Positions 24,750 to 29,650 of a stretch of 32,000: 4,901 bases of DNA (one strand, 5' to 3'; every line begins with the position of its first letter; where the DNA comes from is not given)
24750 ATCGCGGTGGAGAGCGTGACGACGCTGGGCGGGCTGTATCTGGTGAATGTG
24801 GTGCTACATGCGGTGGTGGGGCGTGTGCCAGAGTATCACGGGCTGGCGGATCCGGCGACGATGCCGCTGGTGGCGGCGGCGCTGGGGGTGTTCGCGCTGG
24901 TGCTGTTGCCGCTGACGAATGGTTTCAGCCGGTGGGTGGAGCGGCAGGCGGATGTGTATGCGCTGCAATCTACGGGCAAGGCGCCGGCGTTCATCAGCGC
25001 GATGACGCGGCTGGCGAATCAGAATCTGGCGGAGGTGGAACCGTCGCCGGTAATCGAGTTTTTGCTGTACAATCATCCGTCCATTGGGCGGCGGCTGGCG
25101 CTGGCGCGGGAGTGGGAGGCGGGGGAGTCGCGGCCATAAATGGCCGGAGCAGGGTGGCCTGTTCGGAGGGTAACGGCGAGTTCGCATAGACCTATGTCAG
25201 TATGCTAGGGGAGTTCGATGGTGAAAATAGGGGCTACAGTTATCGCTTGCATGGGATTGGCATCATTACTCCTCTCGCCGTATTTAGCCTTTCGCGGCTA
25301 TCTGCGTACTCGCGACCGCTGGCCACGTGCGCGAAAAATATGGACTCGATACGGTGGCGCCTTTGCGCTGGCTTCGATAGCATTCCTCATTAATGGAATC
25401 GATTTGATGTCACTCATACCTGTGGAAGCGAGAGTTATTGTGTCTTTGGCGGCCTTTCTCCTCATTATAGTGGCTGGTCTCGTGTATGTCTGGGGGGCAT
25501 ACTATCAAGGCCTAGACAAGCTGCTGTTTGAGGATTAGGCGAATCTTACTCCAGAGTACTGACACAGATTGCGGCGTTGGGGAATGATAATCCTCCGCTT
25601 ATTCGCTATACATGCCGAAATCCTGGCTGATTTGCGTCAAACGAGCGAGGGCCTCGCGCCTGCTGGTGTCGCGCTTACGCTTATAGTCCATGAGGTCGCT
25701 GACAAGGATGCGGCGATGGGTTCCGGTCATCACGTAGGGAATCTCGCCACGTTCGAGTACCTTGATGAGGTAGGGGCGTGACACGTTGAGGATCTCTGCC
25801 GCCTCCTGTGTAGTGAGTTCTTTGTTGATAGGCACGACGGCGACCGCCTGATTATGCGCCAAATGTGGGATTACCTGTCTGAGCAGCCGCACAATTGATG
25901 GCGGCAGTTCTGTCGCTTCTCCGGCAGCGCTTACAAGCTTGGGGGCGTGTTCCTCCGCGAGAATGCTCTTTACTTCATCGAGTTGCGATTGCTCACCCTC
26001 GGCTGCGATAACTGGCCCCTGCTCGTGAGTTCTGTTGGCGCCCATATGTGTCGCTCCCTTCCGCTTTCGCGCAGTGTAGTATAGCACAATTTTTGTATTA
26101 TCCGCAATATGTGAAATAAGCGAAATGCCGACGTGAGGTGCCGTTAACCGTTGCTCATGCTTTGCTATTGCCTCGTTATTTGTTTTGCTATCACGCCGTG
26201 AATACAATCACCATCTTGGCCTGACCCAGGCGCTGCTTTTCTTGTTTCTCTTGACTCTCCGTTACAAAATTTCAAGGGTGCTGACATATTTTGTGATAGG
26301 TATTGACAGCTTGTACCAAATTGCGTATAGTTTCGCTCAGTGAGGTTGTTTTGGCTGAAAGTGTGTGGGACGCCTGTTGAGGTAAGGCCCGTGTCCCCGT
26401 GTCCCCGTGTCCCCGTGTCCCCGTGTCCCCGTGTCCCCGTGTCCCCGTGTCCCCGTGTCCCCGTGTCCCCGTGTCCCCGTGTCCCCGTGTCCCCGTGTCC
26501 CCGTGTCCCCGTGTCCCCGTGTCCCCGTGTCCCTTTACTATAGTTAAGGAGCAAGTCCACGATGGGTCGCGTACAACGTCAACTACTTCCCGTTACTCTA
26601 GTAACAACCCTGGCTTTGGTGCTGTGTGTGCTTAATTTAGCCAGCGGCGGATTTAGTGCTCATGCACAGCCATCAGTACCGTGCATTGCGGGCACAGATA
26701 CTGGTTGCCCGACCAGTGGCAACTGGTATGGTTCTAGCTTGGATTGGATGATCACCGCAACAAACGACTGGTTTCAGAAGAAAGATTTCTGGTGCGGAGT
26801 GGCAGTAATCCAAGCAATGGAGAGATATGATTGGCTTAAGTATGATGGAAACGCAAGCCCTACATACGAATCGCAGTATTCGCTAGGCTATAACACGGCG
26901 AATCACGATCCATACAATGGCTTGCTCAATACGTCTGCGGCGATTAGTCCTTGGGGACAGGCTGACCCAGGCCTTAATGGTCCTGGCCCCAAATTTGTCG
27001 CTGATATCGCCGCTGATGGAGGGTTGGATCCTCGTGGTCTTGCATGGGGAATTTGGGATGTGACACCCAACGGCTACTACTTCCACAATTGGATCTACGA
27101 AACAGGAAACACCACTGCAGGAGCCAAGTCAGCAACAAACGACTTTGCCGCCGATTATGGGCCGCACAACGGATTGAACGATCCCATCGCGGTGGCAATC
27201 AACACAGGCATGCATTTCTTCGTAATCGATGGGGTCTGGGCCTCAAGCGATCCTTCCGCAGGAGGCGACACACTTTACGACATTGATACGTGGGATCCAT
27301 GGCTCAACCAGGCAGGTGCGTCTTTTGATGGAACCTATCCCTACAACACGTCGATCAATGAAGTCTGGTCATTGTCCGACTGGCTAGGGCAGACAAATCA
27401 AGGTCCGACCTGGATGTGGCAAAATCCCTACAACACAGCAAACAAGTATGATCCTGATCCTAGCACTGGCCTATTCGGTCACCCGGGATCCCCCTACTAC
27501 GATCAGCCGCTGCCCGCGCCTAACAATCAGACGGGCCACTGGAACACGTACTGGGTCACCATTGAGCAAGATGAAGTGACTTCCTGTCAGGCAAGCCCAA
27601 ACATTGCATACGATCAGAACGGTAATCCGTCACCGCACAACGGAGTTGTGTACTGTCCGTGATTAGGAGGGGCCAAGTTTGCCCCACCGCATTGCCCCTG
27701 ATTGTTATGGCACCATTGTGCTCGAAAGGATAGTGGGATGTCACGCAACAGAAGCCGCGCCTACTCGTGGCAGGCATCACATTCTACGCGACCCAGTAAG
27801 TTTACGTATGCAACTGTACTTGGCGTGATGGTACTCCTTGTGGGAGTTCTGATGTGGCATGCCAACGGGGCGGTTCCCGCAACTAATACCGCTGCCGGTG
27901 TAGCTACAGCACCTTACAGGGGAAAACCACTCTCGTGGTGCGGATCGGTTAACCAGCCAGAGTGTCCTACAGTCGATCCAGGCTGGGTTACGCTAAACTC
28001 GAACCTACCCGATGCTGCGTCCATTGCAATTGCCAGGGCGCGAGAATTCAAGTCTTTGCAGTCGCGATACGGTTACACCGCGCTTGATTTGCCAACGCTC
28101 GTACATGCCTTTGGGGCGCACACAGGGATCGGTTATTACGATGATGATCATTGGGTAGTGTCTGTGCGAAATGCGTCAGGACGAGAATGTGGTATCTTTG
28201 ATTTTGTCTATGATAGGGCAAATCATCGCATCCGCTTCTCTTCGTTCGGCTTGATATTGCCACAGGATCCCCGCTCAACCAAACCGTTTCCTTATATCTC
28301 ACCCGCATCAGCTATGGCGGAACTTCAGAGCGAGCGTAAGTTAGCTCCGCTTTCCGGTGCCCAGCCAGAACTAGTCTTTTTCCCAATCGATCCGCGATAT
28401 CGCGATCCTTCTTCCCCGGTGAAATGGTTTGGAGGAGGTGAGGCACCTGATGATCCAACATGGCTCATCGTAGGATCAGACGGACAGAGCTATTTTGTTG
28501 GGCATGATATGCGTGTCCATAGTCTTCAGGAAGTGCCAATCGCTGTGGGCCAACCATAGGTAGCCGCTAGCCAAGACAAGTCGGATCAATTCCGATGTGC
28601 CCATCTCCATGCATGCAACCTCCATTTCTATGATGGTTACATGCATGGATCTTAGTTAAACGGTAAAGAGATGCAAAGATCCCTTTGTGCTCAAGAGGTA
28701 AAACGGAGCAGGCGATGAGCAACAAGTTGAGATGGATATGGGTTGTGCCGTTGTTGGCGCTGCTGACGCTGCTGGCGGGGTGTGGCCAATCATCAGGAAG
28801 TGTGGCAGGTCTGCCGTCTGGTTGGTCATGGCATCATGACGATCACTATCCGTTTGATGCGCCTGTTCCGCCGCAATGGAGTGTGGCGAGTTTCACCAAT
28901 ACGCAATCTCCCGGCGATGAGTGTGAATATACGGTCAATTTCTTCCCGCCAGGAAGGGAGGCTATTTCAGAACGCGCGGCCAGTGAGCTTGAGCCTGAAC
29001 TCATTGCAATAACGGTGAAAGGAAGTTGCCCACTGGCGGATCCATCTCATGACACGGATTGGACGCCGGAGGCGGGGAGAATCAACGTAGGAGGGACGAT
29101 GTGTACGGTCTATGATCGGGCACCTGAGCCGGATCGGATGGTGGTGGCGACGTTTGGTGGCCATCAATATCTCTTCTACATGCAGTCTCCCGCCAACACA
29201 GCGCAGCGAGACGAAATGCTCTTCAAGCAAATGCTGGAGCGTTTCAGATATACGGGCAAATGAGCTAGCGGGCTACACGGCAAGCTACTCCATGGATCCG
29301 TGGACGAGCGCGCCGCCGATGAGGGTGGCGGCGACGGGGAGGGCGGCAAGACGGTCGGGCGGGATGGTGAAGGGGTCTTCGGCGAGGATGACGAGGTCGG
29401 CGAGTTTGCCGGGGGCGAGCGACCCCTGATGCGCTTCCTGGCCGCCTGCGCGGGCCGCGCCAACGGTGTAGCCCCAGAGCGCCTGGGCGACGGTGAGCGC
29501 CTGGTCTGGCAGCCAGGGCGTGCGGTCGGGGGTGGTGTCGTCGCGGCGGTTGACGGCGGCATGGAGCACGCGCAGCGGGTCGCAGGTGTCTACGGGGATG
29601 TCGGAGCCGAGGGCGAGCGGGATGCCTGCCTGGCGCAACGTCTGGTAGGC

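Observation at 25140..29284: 4.1 kb low-GC island inserted between two convergent housekeeping-type genes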

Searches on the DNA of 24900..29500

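Call 95: search_rna_families(source=window, start=24900, end=29500, threshold=evalue, max_evalue=1)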
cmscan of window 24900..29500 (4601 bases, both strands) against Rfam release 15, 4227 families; matches with E-value up to 1: 1.
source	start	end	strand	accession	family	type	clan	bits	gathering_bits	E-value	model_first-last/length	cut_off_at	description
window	29459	29500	+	RF02222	sX2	Gene; sRNA;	-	19.5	40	0.71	1-42/110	3'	Xanthomonas sRNA sX2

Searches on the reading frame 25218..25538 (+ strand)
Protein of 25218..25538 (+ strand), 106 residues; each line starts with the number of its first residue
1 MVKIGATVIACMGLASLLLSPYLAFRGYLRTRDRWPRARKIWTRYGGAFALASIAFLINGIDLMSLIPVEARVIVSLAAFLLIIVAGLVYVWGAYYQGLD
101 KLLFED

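Call 4: search_protein_families(library=pfam, proteins=[window:25218-25538:+], max_evalue=0.1)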
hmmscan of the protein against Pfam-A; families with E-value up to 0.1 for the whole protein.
window:25218-25538:+ (106 aa): 2 families
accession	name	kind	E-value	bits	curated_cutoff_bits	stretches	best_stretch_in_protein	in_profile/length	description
PF00507.24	Oxidored_q4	-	0.00052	20.6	23.3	1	40-93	33-93/99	NADH-ubiquinone/plastoquinone oxidoreductase, chain 3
PF11457.13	DUF3021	-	0.008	16.8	24.7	1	8-96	36-116/130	Protein of unknown function (DUF3021)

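Call 8: search_protein_families(library=ncbifam, proteins=[window:25218-25538:+], max_evalue=0.1)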
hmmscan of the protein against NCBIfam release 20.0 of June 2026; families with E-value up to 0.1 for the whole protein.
window:25218-25538:+ (106 aa): 0 families

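Call 9: search_protein_families(library=phrogs, proteins=[window:25218-25538:+], max_evalue=0.1)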
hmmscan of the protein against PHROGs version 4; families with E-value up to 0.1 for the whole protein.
window:25218-25538:+ (106 aa): 1 family
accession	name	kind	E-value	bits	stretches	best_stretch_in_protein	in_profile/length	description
phrog_37527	-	unknown function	0.089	14.2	0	68-95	28-54/89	-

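Call 78: search_protein_families(library=padloc, proteins=[window:25218-25538:+], max_evalue=0.1)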
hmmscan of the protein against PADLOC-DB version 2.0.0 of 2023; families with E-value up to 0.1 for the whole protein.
window:25218-25538:+ (106 aa): 0 families
